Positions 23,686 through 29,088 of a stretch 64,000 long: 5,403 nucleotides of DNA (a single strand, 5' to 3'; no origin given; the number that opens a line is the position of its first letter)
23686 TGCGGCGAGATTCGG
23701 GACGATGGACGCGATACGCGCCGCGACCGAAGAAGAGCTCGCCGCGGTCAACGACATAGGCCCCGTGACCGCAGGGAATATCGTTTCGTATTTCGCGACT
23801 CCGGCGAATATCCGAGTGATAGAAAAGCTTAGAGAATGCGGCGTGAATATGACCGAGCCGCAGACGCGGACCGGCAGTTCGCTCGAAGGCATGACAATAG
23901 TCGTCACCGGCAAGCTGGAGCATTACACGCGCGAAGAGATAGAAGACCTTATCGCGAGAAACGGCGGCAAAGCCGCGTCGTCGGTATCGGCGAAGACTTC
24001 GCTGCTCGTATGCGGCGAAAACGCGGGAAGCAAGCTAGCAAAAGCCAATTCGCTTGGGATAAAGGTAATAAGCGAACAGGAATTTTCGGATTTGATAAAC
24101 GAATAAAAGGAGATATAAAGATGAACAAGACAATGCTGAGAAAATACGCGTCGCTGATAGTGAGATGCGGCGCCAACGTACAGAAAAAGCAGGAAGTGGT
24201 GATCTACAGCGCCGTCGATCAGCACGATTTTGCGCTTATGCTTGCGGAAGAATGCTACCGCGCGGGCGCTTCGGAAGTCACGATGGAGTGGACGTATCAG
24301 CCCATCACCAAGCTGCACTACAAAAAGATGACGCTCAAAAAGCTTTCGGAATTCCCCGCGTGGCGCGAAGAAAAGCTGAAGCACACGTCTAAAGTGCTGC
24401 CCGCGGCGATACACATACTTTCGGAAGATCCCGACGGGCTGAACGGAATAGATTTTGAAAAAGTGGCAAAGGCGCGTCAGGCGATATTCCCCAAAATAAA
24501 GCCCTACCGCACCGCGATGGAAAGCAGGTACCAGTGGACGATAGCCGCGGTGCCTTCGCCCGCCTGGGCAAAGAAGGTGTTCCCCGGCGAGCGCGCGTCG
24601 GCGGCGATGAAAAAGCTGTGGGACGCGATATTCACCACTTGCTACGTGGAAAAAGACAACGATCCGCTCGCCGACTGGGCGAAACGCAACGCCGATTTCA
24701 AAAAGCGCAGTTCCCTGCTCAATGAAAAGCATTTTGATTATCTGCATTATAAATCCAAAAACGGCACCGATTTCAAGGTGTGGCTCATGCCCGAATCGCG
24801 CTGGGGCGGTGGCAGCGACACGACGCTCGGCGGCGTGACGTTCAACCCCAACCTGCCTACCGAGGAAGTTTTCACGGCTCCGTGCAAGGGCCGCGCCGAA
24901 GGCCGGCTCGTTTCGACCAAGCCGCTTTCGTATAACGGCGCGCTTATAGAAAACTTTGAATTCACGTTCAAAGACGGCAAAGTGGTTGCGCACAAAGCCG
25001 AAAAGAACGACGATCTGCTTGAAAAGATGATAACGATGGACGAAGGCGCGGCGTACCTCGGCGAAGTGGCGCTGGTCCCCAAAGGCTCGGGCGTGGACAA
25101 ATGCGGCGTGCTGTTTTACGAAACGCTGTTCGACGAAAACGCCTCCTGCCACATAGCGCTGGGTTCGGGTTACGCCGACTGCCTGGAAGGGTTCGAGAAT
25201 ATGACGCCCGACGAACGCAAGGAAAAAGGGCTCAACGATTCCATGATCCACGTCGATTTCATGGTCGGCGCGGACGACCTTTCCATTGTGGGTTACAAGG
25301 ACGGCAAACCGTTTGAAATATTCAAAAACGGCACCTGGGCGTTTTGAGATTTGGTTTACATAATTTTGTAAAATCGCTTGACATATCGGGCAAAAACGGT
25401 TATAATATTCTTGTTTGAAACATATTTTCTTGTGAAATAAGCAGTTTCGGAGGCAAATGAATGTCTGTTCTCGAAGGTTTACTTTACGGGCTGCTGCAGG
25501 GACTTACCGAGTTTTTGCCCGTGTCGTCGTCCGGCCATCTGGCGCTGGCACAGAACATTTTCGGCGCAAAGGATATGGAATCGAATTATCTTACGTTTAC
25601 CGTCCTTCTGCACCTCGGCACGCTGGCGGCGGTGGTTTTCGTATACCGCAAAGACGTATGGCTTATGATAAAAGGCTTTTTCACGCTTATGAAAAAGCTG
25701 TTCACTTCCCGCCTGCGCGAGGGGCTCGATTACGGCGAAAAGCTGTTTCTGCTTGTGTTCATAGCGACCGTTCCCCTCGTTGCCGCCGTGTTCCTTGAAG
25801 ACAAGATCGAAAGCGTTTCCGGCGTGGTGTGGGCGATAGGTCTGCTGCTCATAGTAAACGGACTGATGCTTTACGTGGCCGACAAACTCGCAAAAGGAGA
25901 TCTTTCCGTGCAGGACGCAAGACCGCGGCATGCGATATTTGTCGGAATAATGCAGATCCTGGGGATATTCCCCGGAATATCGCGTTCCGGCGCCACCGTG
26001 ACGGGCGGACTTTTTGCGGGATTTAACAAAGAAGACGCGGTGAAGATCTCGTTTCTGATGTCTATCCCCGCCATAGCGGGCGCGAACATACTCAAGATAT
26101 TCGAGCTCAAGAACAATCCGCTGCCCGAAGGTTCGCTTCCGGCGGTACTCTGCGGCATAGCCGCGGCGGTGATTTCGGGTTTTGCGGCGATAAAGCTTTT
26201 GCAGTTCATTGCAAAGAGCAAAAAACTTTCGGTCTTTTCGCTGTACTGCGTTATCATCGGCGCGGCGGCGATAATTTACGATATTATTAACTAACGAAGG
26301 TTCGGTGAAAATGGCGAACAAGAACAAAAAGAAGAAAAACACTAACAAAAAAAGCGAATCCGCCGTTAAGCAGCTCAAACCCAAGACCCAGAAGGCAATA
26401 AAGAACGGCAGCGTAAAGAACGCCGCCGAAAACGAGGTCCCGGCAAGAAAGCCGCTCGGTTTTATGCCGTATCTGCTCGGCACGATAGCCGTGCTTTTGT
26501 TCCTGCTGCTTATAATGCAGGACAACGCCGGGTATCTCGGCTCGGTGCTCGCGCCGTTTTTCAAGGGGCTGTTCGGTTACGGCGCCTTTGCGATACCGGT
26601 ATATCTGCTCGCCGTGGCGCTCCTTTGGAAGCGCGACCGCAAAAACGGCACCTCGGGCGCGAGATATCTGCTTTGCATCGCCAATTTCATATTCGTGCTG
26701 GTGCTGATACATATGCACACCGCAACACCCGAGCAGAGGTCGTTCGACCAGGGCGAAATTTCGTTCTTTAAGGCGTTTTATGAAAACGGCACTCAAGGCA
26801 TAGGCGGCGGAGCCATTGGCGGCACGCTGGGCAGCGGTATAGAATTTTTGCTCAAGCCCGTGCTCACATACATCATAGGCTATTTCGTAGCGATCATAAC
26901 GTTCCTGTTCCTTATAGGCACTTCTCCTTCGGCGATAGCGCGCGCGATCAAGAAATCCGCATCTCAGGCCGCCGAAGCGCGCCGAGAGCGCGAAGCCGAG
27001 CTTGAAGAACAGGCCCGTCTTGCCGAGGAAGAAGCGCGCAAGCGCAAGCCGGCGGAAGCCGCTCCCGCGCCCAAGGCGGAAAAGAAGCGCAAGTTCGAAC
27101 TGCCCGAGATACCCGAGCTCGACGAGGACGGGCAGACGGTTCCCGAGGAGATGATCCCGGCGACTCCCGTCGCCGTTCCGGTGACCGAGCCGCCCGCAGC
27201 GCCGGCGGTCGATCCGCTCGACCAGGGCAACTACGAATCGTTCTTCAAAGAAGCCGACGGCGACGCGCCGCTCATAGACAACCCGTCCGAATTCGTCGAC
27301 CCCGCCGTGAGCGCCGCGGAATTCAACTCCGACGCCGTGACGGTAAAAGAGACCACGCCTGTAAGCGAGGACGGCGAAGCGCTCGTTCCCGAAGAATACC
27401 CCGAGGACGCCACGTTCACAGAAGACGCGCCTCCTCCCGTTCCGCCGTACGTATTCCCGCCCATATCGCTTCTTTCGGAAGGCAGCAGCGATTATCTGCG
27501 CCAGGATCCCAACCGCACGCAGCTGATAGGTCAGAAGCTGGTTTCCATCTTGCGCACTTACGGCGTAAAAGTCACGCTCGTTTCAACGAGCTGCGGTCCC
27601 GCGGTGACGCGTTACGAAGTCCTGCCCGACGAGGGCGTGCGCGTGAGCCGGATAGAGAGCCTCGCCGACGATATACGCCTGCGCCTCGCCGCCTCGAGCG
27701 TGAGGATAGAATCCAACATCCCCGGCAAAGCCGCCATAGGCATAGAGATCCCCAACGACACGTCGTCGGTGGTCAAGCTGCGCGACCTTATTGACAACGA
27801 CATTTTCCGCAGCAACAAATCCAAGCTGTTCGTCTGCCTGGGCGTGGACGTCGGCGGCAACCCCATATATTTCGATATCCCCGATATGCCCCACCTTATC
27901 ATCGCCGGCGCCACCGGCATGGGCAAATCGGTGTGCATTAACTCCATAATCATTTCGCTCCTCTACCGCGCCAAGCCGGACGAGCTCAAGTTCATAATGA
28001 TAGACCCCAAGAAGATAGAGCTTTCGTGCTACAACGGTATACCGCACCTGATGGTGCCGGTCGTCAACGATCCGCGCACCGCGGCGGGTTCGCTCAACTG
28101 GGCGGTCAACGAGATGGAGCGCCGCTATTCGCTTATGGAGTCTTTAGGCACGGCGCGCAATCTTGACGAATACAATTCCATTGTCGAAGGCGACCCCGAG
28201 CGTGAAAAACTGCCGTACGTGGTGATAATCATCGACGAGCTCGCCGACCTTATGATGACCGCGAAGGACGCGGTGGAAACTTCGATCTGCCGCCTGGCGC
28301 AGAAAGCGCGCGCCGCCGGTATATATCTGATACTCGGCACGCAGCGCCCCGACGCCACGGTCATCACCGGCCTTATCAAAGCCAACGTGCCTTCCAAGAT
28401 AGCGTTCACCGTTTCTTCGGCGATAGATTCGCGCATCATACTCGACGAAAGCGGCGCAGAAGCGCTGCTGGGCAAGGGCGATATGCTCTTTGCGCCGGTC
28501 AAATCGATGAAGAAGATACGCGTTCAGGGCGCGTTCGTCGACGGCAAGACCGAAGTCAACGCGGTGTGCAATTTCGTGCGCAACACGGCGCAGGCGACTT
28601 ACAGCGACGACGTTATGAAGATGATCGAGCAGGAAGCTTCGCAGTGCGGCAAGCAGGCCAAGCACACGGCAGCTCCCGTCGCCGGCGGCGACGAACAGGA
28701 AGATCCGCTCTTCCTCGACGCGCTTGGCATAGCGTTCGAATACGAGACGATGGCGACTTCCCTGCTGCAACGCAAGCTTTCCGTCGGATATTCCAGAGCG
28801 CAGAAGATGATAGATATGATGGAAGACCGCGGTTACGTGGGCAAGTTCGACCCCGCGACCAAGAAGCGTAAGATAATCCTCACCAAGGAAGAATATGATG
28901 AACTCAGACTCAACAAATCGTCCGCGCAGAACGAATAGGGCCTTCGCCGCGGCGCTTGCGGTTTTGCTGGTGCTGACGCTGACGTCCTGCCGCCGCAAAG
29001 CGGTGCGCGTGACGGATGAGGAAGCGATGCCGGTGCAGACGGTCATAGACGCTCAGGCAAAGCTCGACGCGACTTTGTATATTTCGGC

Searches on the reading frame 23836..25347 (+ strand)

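Call 33: search_protein_families(library=pfam, proteins=[window:23836-25347:+], max_evalue=0.0001)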
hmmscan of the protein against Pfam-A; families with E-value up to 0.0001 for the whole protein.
window:23836-25347:+ (503 aa): 1 family
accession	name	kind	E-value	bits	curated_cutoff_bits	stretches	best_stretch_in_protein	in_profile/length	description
PF02073.20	Peptidase_M29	-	4e-155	517.1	27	1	98-501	2-406/406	Thermophilic metalloprotease (M29)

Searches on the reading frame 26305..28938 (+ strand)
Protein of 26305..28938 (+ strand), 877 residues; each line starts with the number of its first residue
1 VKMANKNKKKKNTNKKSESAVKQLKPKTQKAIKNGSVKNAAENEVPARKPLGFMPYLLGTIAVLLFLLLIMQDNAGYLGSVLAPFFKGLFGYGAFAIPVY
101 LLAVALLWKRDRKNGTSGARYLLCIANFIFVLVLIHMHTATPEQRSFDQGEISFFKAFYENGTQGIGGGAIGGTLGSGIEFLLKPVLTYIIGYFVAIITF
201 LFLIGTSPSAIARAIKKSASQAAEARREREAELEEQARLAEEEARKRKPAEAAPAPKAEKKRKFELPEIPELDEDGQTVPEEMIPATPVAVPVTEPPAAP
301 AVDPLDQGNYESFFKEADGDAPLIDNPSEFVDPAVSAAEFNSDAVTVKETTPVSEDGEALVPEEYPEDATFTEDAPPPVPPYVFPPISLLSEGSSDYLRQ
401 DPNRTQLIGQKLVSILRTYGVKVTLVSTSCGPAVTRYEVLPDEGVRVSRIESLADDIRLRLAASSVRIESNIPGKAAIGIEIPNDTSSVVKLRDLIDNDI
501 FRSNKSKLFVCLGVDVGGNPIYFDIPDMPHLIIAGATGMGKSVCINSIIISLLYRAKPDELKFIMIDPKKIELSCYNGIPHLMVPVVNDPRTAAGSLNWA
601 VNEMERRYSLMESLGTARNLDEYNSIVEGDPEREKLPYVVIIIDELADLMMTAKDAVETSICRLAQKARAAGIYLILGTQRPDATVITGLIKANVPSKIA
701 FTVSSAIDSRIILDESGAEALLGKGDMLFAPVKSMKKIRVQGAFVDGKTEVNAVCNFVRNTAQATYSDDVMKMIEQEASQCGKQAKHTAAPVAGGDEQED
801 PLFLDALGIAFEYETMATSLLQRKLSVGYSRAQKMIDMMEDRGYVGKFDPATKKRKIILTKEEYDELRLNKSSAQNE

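Call 33: search_protein_families(library=pfam, proteins=[window:26305-28938:+], max_evalue=0.0001)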
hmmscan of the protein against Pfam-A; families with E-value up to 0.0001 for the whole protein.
window:26305-28938:+ (877 aa): 4 families
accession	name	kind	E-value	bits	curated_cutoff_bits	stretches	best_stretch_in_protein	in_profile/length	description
PF01580.24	FtsK_SpoIIIE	-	3e-59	200.6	24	1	492-682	2-219/221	FtsK/SpoIIIE family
PF17854.6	FtsK_alpha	-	2.1e-27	95.7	22.9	1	384-484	1-101/101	FtsK alpha domain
PF09397.16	FtsK_gamma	-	5.7e-18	64.8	30.6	1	798-859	2-62/63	Ftsk gamma domain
PF13491.11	FtsK_4TM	-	4.6e-07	30.1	23.1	1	72-213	44-168/171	4TM region of DNA translocase FtsK/SpoIIIE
